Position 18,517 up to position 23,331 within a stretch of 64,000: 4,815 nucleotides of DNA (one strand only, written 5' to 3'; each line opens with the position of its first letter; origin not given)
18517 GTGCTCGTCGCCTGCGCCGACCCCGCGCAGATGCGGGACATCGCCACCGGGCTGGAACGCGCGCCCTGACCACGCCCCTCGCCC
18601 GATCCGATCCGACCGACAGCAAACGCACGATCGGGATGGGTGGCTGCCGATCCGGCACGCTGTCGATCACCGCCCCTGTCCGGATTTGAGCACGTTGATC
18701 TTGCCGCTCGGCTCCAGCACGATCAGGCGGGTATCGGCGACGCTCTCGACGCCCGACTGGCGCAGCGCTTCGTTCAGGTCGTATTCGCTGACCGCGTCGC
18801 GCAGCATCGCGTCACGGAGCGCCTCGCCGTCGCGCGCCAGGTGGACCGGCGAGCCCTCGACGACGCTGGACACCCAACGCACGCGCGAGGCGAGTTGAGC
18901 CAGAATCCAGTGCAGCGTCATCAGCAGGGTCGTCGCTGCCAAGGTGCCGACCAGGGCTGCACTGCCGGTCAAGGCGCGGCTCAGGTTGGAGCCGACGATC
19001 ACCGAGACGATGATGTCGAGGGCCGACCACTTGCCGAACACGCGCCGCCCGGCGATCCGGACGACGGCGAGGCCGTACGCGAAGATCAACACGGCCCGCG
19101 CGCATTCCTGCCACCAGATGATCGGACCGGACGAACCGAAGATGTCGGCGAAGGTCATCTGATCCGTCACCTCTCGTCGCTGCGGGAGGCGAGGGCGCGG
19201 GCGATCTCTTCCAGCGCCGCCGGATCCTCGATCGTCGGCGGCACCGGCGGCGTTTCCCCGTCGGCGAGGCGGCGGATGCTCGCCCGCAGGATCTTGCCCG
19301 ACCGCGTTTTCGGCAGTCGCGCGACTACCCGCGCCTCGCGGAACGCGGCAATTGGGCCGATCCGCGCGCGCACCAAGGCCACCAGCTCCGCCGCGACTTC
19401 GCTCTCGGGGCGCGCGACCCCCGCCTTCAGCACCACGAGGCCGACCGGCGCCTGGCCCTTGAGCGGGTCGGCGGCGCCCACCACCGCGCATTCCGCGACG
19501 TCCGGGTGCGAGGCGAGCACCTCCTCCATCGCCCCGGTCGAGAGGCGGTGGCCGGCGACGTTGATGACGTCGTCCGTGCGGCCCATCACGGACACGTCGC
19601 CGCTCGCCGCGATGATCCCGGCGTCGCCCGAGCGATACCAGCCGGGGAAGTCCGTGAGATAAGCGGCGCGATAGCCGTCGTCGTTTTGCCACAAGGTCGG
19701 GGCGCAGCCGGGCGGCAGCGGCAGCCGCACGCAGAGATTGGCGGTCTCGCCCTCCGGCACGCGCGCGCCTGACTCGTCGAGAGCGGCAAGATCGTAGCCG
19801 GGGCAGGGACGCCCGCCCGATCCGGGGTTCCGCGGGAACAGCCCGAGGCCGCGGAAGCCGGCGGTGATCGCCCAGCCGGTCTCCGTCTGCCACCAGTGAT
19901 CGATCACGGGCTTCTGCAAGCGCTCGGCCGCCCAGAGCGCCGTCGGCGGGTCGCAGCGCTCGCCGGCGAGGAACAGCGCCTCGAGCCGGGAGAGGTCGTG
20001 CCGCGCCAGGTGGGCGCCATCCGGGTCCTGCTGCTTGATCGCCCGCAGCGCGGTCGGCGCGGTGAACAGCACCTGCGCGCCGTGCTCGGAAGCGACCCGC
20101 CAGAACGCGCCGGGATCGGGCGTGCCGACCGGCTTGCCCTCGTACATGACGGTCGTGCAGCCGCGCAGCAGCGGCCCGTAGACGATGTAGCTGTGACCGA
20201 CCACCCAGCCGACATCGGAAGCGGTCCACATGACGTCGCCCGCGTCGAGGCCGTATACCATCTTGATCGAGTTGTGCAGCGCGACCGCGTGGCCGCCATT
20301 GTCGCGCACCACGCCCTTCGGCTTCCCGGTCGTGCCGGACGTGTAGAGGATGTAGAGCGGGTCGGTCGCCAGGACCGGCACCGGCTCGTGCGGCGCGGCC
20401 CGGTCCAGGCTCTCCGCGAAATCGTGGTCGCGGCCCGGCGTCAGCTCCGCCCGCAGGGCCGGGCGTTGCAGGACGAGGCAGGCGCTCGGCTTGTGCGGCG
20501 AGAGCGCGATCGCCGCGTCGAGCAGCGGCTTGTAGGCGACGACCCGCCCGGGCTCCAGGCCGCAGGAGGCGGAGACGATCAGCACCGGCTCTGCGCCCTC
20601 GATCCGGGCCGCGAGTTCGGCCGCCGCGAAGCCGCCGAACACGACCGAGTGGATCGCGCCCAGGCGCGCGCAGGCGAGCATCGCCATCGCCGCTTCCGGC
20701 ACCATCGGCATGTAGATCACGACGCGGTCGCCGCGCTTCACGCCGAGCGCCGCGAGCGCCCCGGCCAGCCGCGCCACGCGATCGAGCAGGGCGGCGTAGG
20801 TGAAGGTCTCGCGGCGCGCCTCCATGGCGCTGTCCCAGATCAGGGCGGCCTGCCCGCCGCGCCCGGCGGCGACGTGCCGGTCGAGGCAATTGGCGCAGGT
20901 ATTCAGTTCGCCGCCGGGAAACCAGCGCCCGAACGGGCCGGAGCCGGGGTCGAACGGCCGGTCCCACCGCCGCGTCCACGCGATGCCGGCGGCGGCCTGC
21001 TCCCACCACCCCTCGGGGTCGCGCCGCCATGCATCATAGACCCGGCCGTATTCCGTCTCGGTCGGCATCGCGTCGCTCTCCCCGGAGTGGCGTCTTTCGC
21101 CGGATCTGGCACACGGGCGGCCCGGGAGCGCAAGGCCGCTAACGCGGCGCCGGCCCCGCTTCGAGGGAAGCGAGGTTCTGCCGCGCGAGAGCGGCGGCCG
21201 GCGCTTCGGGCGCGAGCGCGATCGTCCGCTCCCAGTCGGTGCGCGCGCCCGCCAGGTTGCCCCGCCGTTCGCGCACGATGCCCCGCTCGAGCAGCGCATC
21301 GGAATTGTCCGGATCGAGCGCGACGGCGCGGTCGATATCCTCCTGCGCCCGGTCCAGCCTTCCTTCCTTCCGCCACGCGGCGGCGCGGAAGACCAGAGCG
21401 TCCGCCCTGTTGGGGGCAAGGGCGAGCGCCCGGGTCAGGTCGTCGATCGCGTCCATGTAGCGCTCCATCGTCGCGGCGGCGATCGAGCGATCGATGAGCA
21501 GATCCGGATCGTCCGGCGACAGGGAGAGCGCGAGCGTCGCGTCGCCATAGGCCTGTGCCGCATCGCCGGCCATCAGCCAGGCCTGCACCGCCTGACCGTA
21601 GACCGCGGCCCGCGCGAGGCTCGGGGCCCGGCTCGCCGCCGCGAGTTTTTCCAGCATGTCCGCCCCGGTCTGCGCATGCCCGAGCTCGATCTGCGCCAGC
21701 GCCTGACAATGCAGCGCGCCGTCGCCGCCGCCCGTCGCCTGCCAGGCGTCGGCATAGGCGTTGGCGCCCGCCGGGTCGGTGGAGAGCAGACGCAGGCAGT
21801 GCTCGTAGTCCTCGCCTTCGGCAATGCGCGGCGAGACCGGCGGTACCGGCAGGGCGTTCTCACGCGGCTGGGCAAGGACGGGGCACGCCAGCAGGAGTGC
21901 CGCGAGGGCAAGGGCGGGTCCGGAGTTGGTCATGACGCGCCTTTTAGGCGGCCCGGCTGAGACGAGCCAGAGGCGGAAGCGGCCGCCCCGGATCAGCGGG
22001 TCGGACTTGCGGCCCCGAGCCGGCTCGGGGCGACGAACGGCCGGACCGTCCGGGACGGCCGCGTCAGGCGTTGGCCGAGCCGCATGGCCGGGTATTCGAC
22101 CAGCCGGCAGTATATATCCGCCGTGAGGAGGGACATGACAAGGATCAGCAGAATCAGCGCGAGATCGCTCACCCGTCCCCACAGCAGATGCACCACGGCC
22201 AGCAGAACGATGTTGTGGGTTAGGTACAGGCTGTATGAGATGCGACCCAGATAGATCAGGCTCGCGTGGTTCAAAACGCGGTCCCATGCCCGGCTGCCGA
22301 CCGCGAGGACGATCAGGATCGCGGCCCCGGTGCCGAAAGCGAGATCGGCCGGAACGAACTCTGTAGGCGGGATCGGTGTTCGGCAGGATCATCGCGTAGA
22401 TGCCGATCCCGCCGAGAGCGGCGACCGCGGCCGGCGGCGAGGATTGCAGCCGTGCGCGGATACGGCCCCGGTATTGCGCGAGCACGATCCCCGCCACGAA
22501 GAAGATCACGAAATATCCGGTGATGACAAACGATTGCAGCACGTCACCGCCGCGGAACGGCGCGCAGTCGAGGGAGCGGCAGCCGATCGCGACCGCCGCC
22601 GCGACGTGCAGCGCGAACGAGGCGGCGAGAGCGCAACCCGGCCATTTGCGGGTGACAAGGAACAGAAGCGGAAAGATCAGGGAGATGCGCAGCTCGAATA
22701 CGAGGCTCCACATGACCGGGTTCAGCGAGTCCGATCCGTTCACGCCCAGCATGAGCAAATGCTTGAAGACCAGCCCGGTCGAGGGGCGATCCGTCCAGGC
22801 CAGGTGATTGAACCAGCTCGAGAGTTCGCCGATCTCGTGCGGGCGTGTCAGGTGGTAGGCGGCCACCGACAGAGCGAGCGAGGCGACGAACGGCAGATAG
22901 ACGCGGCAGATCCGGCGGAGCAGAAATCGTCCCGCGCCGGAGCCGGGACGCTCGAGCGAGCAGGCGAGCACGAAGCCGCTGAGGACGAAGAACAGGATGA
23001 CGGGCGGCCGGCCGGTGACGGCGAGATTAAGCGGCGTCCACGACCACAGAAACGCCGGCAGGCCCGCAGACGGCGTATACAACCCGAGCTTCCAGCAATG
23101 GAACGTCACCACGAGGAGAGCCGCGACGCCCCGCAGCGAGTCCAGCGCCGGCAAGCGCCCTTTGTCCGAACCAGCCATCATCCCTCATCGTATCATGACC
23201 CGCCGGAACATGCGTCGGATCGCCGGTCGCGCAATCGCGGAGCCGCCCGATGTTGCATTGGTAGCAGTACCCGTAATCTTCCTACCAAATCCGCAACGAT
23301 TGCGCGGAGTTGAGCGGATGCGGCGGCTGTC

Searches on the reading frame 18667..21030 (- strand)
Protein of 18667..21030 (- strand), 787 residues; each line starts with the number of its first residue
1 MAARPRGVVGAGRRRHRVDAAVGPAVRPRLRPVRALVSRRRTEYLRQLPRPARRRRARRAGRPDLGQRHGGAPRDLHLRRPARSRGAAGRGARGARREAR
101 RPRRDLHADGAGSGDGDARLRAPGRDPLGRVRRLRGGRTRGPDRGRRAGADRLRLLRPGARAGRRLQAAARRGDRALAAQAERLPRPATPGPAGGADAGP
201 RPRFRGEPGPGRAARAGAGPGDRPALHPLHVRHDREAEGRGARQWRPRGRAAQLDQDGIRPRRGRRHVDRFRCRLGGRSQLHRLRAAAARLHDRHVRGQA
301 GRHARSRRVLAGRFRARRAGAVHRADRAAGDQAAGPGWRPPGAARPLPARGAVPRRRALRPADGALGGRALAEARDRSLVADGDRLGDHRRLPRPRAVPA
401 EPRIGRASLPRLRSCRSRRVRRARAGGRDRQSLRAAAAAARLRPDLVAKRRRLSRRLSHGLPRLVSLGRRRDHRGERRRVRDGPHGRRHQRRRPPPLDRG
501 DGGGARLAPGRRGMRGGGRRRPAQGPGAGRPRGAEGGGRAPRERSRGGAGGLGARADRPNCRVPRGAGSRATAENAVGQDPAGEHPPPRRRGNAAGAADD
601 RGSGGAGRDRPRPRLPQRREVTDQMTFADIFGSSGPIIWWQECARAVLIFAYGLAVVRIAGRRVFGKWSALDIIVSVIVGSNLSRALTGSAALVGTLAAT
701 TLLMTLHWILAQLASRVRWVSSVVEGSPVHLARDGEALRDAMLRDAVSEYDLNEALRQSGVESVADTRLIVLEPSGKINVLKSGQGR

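Call 108: search_protein_families(library=pfam, max_evalue=0.00001, proteins=[window:18667-21030:-])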
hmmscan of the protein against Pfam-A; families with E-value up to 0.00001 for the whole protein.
window:18667-21030:- (787 aa): 1 family
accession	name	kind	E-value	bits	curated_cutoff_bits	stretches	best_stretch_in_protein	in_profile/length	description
PF04239.17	DUF421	-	1.4e-09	37.9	23.6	1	716-785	2-71/129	YetF C-terminal domain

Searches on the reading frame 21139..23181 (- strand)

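Call 108: search_protein_families(library=pfam, max_evalue=0.00001, proteins=[window:21139-23181:-])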
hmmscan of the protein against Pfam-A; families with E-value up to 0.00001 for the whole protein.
window:21139-23181:- (680 aa): 7 families
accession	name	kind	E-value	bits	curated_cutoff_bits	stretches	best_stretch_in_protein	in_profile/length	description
PF01757.29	Acyl_transf_3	-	4.6e-25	88.8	31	1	11-265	2-228/326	Acyltransferase domain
PF13371.12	TPR_9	-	2.8e-15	56.5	35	2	605-670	7-72/73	Tetratricopeptide repeat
PF07719.23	TPR_2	-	4.8e-13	48.6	27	0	593-626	1-34/34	Tetratricopeptide repeat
PF00515.34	TPR_1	-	4.3e-11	42.6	27.8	0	593-626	1-34/34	Tetratricopeptide repeat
PF13432.12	TPR_16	-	7.7e-09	36.3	32.7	1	605-661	9-65/65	Tetratricopeptide repeat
PF13431.12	TPR_17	-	4.1e-08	33.3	24.4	0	617-647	3-33/34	Tetratricopeptide repeat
PF13414.12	TPR_11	-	2e-06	27.8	26.8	0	604-639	5-40/42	TPR repeat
